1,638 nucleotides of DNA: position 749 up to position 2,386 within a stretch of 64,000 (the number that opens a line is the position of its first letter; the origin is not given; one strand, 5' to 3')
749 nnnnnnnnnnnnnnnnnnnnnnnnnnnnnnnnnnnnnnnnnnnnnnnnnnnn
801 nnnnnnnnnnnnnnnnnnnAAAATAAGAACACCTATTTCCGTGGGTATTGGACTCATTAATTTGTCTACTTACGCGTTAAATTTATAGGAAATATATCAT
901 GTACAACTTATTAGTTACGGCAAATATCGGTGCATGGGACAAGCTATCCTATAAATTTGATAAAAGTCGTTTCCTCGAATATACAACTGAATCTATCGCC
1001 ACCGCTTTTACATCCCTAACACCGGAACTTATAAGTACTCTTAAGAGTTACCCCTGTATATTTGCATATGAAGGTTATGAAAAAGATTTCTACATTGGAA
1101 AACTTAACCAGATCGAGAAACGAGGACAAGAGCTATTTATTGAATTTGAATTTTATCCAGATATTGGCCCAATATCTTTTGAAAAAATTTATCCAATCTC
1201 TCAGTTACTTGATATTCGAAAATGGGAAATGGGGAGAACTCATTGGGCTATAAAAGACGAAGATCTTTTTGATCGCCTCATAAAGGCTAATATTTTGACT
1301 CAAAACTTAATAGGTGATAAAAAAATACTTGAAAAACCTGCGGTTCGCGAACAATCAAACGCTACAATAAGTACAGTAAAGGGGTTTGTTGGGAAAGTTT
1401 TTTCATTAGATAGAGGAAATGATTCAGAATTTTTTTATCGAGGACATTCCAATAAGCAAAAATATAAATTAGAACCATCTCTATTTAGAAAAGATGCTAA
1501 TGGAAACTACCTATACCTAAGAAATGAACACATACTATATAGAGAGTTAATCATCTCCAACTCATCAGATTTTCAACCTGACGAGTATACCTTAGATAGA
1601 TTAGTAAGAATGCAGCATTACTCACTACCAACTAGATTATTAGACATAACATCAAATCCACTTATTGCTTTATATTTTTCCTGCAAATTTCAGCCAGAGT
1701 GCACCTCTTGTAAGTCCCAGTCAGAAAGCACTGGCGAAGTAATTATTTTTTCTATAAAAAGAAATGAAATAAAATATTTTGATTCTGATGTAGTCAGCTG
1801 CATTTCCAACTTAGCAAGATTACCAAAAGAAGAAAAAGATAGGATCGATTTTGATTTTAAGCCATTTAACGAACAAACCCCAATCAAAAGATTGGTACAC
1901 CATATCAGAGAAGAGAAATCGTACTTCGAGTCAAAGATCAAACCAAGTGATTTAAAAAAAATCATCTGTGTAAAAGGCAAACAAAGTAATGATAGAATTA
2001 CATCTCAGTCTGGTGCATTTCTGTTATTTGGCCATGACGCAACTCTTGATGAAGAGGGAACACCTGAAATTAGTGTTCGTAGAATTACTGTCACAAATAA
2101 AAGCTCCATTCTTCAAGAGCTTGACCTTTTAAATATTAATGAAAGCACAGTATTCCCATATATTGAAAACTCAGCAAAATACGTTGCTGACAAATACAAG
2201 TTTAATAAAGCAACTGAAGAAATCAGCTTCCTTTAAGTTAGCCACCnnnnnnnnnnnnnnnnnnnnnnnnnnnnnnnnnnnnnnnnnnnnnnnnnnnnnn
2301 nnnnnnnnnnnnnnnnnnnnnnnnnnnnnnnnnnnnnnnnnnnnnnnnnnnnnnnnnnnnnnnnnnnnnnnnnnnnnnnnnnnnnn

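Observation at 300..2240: Low-GC two-gene islet: SLATT-like 2TM protein plus FRG-domain protein, a candidate uncharacterised defence or abortive-infection module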

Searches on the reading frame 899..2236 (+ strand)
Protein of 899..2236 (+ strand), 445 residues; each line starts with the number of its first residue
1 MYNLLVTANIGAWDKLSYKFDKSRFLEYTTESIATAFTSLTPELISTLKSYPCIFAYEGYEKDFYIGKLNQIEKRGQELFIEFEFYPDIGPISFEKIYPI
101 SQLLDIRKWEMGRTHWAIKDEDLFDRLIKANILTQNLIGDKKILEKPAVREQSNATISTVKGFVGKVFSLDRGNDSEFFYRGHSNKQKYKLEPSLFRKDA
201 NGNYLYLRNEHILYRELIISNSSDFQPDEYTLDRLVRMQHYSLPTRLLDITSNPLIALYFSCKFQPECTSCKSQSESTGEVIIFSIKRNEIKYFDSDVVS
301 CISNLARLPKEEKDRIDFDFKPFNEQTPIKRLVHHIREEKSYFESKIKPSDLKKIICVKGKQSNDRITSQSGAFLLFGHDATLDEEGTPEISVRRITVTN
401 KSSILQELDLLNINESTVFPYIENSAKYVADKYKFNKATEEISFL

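Call 3: search_protein_families(library=pfam, proteins=[window:899-2236:+], max_evalue=1)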
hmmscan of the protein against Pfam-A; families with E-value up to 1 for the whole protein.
window:899-2236:+ (445 aa): 1 family
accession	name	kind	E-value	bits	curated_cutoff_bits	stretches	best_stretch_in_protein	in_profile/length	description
PF08867.16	FRG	-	1.9e-19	70.8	25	1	177-263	2-87/94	FRG domain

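Call 4: search_protein_families(library=padloc, proteins=[window:899-2236:+], max_evalue=1)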
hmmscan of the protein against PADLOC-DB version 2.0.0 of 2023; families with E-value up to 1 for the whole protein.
window:899-2236:+ (445 aa): 13 families
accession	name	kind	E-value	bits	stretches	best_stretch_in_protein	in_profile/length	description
PDLC04933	PDC-S15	-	5e-104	345.8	1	152-436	4-283/286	-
PDLC04936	PDC-S15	-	8.1e-103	341.9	1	151-434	18-297/300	-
PDLC04930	PDC-S15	-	3.6e-71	238.2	1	155-441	4-287/380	-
PDLC04927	PDC-S15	-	3.1e-43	146.2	1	150-436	8-305/422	-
PDLC04938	PDC-S15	-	5.9e-35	119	2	151-290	39-168/276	-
PDLC04939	PDC-S15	-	5.3e-26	89.5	3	154-264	6-111/487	-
PDLC04937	PDC-S15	-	7e-25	86.1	1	172-434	31-249/254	-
PDLC04926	PDC-S15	-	7.3e-23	79.1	1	173-427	29-289/300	-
PDLC04931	PDC-S15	-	1.4e-12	46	2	156-265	44-159/282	-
PDLC04929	PDC-S15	-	1.6e-11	42.6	1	172-434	26-300/308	-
PDLC04932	PDC-S15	-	3.1e-09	34.7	1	224-427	101-313/324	-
PDLC04940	PDC-S15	-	9.2e-09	33.3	2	171-265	50-156/280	-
PDLC04934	PDC-S15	-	2.4e-07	28.1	1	174-263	57-149/416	-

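Call 5: search_protein_families(library=ncbifam, proteins=[window:899-2236:+], max_evalue=1)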
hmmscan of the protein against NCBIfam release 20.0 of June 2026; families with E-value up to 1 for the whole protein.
window:899-2236:+ (445 aa): 0 families

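Call 10: find_homologous_proteins(query=window:899-2233:+)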
Query window:899-2233:+ (445 aa): 2676 proteins with E <= 0.001 among 8000 candidates; the best 120 are listed.
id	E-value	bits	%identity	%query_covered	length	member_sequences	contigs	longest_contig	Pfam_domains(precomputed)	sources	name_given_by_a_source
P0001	3.4e-296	1000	100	100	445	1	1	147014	PF08867.17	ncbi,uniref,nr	ncbi:FRG domain-containing protein [Pelagibaculum spongiae]|uniref:FRG domain-containing protein n=1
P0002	6.1e-204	696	71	100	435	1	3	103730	PF08867.17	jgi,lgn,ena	jgi:hypothetical protein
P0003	8.3e-204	696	71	100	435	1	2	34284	PF08867.17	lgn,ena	-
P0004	6.0e-200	683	71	100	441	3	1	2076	PF08867.17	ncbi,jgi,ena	-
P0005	7.3e-200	683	70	100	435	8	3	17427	PF08867.17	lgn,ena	-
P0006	1.1e-199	682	71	100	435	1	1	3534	PF08867.17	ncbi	-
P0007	3.1e-199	681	70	100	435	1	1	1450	PF08867.17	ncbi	-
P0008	3.3e-199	680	70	100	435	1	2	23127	PF08867.17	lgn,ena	-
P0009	4.3e-199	680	70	100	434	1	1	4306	PF08867.17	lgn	-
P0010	6.0e-199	680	70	100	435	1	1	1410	PF08867.17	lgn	-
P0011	6.4e-199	680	70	100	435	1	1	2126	PF08867.17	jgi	jgi:hypothetical protein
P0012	6.4e-199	680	70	100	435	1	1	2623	PF08867.17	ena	-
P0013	1.1e-198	679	70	99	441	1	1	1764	PF08867.17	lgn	-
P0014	3.0e-198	677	70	100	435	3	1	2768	PF08867.17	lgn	-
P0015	4.0e-198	677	70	100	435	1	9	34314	PF08867.17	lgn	-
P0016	6.5e-198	676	71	99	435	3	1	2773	PF08867.17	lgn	-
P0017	1.5e-197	675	70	100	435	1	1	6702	PF08867.17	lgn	-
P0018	1.5e-197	675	71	98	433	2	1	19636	PF08867.17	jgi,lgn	jgi:hypothetical protein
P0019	1.8e-197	675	70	99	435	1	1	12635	PF08867.17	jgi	jgi:hypothetical protein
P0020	2.0e-197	675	70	99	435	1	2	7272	PF08867.17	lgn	-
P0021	2.2e-197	675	70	100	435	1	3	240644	PF08867.17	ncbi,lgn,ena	-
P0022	2.4e-197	674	70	99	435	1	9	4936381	PF08867.17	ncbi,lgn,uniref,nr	ncbi:FRG domain-containing protein [Aeromonas dhakensis]|uniref:FRG domain-containing protein n=1 Ta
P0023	3.4e-197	674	70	99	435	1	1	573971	PF08867.17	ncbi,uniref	ncbi:FRG domain-containing protein [Aeromonas dhakensis]|uniref:FRG domain-containing protein n=1 Ta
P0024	3.4e-197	674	69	100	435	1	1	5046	PF08867.17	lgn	-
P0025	4.0e-197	674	70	99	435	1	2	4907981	PF08867.17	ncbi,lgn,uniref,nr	ncbi:FRG domain-containing protein [Aeromonas dhakensis]|uniref:FRG domain-containing protein n=1 Ta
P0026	4.6e-197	673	70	99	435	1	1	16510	PF08867.17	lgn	-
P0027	1.3e-196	672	69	100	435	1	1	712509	PF08867.17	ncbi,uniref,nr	ncbi:FRG domain-containing protein [Halomonas sp. M20]|uniref:FRG domain-containing protein n=1 Tax=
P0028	2.7e-196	671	69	99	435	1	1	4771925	PF08867.17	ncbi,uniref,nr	ncbi:FRG domain-containing protein [Aeromonas dhakensis]|uniref:FRG domain-containing protein n=1 Ta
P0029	5.6e-196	670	68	100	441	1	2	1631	PF08867.17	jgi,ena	-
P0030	8.0e-196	669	68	100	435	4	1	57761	PF08867.17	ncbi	-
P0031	1.3e-195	669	69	100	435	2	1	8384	PF08867.17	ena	-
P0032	7.1e-195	666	68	100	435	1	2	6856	PF08867.17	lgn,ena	-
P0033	9.7e-195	666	68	100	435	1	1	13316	PF08867.17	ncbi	-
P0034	1.1e-194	666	70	98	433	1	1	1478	PF08867.17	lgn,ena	-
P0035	2.1e-194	665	69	99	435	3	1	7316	PF08867.17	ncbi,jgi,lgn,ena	-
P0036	1.3e-193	662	70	100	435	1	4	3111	PF08867.17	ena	-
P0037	1.5e-193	662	70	98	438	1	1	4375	PF08867.17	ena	-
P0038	2.4e-193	661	71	98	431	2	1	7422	PF08867.17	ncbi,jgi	ncbi:MAG: hypothetical protein ACI88H_002997 [Cocleimonas sp.]|jgi:hypothetical protein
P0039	3.6e-193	661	69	99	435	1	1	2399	PF08867.17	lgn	-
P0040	1.9e-192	658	69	100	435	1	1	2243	PF08867.17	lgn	-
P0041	2.1e-192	658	68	100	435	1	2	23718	PF08867.17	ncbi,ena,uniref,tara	ncbi:FRG domain-containing protein [uncultured Marinobacter sp.]|uniref:FRG domain-containing protei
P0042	2.2e-192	658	69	100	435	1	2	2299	PF08867.17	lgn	-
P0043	4.0e-192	657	69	100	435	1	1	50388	PF08867.17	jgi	jgi:hypothetical protein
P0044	8.7e-192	656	68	100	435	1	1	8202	PF08867.17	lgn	-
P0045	2.3e-191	655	68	99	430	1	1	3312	PF08867.17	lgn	-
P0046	2.6e-191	654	67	100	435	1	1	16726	PF08867.17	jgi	jgi:hypothetical protein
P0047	3.1e-191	654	68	100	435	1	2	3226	PF08867.17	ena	-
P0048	3.6e-191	654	68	99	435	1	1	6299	PF08867.17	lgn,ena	-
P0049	5.4e-191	653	67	100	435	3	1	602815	PF08867.17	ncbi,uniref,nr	ncbi:FRG domain-containing protein [Marinobacter daepoensis]|uniref:FRG domain-containing protein n=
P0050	8.7e-190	649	68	100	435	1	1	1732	PF08867.17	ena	-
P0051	2.7e-189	648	68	98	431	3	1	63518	PF08867.17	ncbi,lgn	-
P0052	6.9e-187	640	68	99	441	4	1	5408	PF08867.17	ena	-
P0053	1.8e-186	639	67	99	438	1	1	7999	PF08867.17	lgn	-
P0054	4.7e-186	637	67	100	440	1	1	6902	PF08867.17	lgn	-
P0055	1.7e-185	635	66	99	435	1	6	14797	PF08867.17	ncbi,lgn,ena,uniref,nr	ncbi:FRG domain-containing protein [Vibrio paucivorans]|uniref:FRG domain-containing protein n=1 Tax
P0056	3.0e-185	635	66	99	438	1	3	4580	PF08867.17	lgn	-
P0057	9.2e-185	633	67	99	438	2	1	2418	PF08867.17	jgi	-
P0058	1.1e-184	633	66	99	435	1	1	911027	PF08867.17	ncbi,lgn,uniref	ncbi:FRG domain-containing protein [Vibrio harveyi]|uniref:FRG domain-containing protein n=1 Tax=Vib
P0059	1.3e-184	632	67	99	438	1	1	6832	PF08867.17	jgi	-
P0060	2.3e-184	632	66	99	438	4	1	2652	PF08867.17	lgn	-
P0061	2.4e-184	632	65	99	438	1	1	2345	PF08867.17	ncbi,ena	-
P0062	2.9e-184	631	66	99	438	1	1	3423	PF08867.17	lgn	-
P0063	3.8e-184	631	67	99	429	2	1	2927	PF08867.17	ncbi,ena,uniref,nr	ncbi:hypothetical protein BHECKSOX_2115 [Bathymodiolus heckerae thiotrophic gill symbiont]|uniref:FR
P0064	5.1e-184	630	66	99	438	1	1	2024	PF08867.17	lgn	-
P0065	7.0e-184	630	66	99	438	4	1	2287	PF08867.17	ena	-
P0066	7.7e-184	630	66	99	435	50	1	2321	PF08867.17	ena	-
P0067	1.0e-183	629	67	98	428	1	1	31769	PF08867.17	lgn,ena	-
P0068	1.4e-183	629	67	99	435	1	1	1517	PF08867.17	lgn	-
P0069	2.0e-183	628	67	98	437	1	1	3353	PF08867.17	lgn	-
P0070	2.2e-183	628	66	98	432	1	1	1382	PF08867.17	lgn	-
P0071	2.3e-183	628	66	99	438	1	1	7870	PF08867.17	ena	-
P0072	3.4e-183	628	66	99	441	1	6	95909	PF08867.17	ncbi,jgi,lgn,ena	jgi:hypothetical protein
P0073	3.6e-183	628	66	99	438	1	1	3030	PF08867.17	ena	-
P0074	3.9e-183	628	65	99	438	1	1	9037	PF08867.17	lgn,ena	-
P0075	7.5e-183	627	66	99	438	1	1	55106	PF08867.17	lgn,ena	-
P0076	9.8e-183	626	66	99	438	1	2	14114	PF08867.17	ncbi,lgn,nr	ncbi:TPA: FRG domain-containing protein [Vibrio vulnificus]|nr:FRG domain-containing protein [Vibrio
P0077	1.1e-182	626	66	99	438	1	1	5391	PF08867.17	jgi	-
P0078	1.3e-182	626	65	99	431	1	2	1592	PF08867.17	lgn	-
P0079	1.6e-182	626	66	98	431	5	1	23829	PF08867.17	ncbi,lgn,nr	ncbi:hypothetical protein PEC106568_42980 [Pectobacterium carotovorum subsp. carotovorum]|nr:hypothe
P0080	1.6e-182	625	65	100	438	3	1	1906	PF08867.17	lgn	-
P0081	1.7e-182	625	66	98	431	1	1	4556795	PF08867.17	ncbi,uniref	ncbi:FRG domain-containing protein [Hafnia alvei]|uniref:FRG domain-containing protein n=1 Tax=Hafni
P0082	3.7e-182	624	65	99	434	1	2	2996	PF08867.17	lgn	-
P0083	4.4e-182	624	66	98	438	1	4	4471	PF08867.17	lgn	-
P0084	9.4e-182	623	66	99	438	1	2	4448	PF08867.17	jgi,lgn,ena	jgi:hypothetical protein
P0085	9.8e-182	623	65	99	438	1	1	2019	PF08867.17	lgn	-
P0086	2.3e-181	622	65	98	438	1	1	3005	PF08867.17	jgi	-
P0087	4.1e-181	621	65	98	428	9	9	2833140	PF08867.17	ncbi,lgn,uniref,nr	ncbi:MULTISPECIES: FRG domain-containing protein [Serratia]|uniref:FRG domain-containing protein n=1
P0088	6.9e-181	620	65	100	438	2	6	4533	PF08867.17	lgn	-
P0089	8.8e-181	620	66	98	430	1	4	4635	PF08867.17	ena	-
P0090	1.1e-180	619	66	99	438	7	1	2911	PF08867.17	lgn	-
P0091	1.3e-180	619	65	98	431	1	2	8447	PF08867.17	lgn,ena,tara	tara:strand:- start:281 stop:1576 length:1296 start_codon:yes stop_codon:yes gene_type:complete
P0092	1.7e-180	619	65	99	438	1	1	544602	PF08867.17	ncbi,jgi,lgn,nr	ncbi:MAG: FRG domain-containing protein [Nitrospira sp.]|jgi:hypothetical protein|nr:FRG domain-cont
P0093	2.0e-180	619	65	99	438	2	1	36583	PF08867.17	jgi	jgi:hypothetical protein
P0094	2.1e-180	619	65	99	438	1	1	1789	PF08867.17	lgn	-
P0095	2.1e-180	619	65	98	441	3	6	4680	PF08867.17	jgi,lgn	jgi:hypothetical protein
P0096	2.5e-180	618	65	99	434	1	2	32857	PF08867.17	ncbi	-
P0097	4.3e-180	618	65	100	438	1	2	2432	PF08867.17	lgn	-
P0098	4.6e-180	617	65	99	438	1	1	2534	PF08867.17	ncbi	ncbi:MAG: FRG domain-containing protein [Cryomorphaceae bacterium]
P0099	4.8e-180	617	66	99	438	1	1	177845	PF08867.17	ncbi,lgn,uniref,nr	ncbi:FRG domain-containing protein [Ferrimonas sediminum]|uniref:FRG domain-containing protein n=1 T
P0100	5.7e-180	617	64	99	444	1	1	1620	PF08867.17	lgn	-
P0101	6.0e-180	617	66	100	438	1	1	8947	PF08867.17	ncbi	-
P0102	6.5e-180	617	65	99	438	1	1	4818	PF08867.17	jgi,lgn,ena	-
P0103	7.6e-180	617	65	99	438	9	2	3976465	PF08867.17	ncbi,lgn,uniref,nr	ncbi:FRG domain-containing protein [Neptunomonas phycophila]|uniref:FRG domain-containing protein n=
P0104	8.2e-180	617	65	99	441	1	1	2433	PF08867.17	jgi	jgi:hypothetical protein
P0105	1.2e-179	616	65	98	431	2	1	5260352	PF08867.17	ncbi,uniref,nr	ncbi:FRG domain-containing protein [Dickeya fangzhongdai]|uniref:FRG domain-containing protein n=1 T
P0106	1.5e-179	616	65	99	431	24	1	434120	PF08867.17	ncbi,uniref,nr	ncbi:FRG domain-containing protein [Rouxiella aceris]|uniref:FRG domain-containing protein n=1 Tax=R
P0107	2.0e-179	615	64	98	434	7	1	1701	PF08867.17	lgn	-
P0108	2.1e-179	615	64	99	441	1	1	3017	PF08867.17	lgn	-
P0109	2.7e-179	615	66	98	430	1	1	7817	PF08867.17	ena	-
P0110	3.8e-179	614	64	100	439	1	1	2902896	PF08867.17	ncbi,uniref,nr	ncbi:FRG domain-containing protein [Oceanisphaera avium]|uniref:FRG domain-containing protein n=1 Ta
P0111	4.5e-179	614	65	98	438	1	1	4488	PF08867.17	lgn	-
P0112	6.2e-179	614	65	99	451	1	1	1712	PF08867.17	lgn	-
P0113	7.0e-179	614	65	99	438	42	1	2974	PF08867.17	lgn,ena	-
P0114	1.2e-178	613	65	98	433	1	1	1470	PF08867.17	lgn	-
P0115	1.4e-178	613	65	98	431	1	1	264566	PF08867.17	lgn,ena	-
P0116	1.9e-178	612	66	98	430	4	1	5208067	PF08867.17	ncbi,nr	ncbi:FRG domain-containing protein [Ectopseudomonas chengduensis]|nr:FRG domain-containing protein [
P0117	2.0e-178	612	65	99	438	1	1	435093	PF08867.17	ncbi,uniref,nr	ncbi:FRG domain-containing protein [Grimontia sp. SpTr1]|uniref:FRG domain-containing protein n=1 Ta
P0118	2.4e-178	612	65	99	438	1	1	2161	PF08867.17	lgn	-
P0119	2.4e-178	612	64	99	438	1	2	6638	PF08867.17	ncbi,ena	-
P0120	4.4e-178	611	64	98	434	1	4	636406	PF08867.17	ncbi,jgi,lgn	ncbi:MAG: hypothetical protein ACI9O6_000892 [Glaciecola sp.]|jgi:hypothetical protein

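Call 14: find_related_loci(query=A1, collection=genome_contigs, flank=8000)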
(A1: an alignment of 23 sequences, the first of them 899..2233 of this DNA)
Query A1 (445 aa) in genome_contigs; peptide patterns used: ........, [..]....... (x = any residue, [..] = any of these).
132 stretches matched a pattern; 92 encode a relative of the query (tblastn E <= 1e-3); the best 80 are kept; 80 distinct loci.
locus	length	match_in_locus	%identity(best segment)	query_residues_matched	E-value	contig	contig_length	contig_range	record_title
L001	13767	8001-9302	70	1-443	0e+0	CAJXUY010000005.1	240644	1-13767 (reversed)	MAG TPA_asm: uncultured Oleiphilaceae bacterium isolate SRR3933263_bin.5_MetaBAT_v2.12.1_MAG genome assembly, contig: NO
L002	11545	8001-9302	69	1-443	0e+0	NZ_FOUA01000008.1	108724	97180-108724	Halopseudomonas bauzanensis strain CGMCC 1.9095, whole genome shotgun sequence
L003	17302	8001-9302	69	1-443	0e+0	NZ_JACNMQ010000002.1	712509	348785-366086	Halomonas sp. M20 Scaffold2_1, whole genome shotgun sequence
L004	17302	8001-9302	68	1-443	0e+0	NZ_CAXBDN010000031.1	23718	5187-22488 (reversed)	MAG: uncultured Marinobacter sp. isolate ERR2762100_concoct_47 ERZ3422088.2432, whole genome shotgun sequence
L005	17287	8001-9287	68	1-438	0e+0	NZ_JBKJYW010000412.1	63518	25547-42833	MAG: Serratia sp. (in: enterobacteria) isolate swi_bin.219 k127_11607808, whole genome shotgun sequence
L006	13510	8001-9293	66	1-440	0e+0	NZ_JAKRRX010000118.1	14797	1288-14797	Vibrio paucivorans strain DBSS07 118, whole genome shotgun sequence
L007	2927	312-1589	67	1-440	0e+0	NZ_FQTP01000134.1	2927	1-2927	Bathymodiolus heckerae thiotrophic gill symbiont isolate BHECKSOX, whole genome shotgun sequence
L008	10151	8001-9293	66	1-440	0e+0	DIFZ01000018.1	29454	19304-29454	MAG TPA_asm: Geobacter sp. UBA5735 UBA5735_contig_2754, whole genome shotgun sequence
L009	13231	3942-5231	66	1-439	0e+0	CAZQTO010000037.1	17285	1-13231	MAG TPA_asm: uncultured Zetaproteobacteria bacterium isolate SRP118108_co1_502 genome assembly, contig: NODE_2612_length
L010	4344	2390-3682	65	1-440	0e+0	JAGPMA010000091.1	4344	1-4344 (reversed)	MAG: Oscillospiraceae bacterium isolate Gw_SlPrim_bin_114 Gw_SlPrim_48436_length_4344_cov_4.296656, whole genome shotgun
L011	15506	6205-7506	65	1-440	0e+0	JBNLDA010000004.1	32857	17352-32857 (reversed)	MAG: Arcobacteraceae bacterium isolate C1C2.bin.62.strict NODE_4_length_32857_cov_3.684442, whole genome shotgun sequenc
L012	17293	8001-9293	65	1-440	0e+0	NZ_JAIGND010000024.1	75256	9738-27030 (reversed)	MAG: Chlorobium sp. isolate BIN2 16375, whole genome shotgun sequence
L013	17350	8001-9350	61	1-440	0e+0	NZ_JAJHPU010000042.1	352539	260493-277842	Pseudomonas oryzagri strain MAHUQ-58 GCM70022188_42, whole genome shotgun sequence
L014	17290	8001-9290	65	1-439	0e+0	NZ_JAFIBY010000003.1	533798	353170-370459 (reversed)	Serratia sp. PL17 Ga0418748_03, whole genome shotgun sequence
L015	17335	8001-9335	62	1-438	0e+0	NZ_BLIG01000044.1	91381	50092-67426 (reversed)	Alteromonas sp. KUL106 sequence044, whole genome shotgun sequence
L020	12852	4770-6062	66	1-440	0e+0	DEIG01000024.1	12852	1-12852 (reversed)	MAG TPA_asm: Methylococcaceae bacterium UBA2780 UBA2780_contig_102109, whole genome shotgun sequence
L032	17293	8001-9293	66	1-440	0e+0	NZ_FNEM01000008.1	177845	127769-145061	Ferrimonas sediminum strain DSM 23317, whole genome shotgun sequence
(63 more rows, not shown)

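Call 31: search_solved_structures(query=A1, max_evalue=10, show_alignments=2)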
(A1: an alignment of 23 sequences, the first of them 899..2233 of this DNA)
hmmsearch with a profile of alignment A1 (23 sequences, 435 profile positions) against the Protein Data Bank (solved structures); distinct sequences matched with E-value up to 10: 0.

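Call 39: find_encoding_contigs(protein=P0001, flank=10000, max_places=2)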
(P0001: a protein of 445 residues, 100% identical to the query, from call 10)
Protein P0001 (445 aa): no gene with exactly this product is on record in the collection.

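Call 43: predict_structure(alignment_id=A1)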
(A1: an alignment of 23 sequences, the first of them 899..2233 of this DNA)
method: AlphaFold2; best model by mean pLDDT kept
length: 445 residues; sequences in the alignment: 23
mean_pLDDT: 50.8   pTM: 0.34
mean pLDDT of the five models: 50.8, 47.6, 47.2, 44.2, 41.1
residues with pLDDT >= 90: 1; 70-90: 97; 50-70: 126; < 50: 221
segments of 3 or more residues with pLDDT < 50: 26-36, 107-112, 137-160, 181-253, 261-278, 291-300, 354-388, 406-445
pLDDT, mean of each block of 10 residues (from residue 1): 77 81 51 49 80 77 82 81 83 73 52 60 66 52 26 37 55 55 32 27 29 23 28 30 29 49 37 39 53 44 57 78 83 66 62 42 29 33 42 55 48 34 31 31 30
secondary structure, 60 per line:
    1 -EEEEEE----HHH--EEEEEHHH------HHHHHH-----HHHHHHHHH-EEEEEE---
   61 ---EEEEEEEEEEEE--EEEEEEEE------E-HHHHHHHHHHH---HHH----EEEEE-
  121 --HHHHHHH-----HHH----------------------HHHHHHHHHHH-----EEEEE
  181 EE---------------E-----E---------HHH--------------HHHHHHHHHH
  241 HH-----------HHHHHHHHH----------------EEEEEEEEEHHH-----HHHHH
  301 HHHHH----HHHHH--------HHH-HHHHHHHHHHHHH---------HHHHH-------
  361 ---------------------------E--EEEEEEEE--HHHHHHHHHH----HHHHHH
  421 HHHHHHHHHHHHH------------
elements in order: E2-7 E17-21 H31-36 H42-50 E52-57 E64-75 E78-85 H94-104 E115-119 H123-129 H160-170 E176-182 H231-242 H254-262 E279-287 H296-305 H310-314 H327-339 H349-353 E391-398 H401-410 H415-433
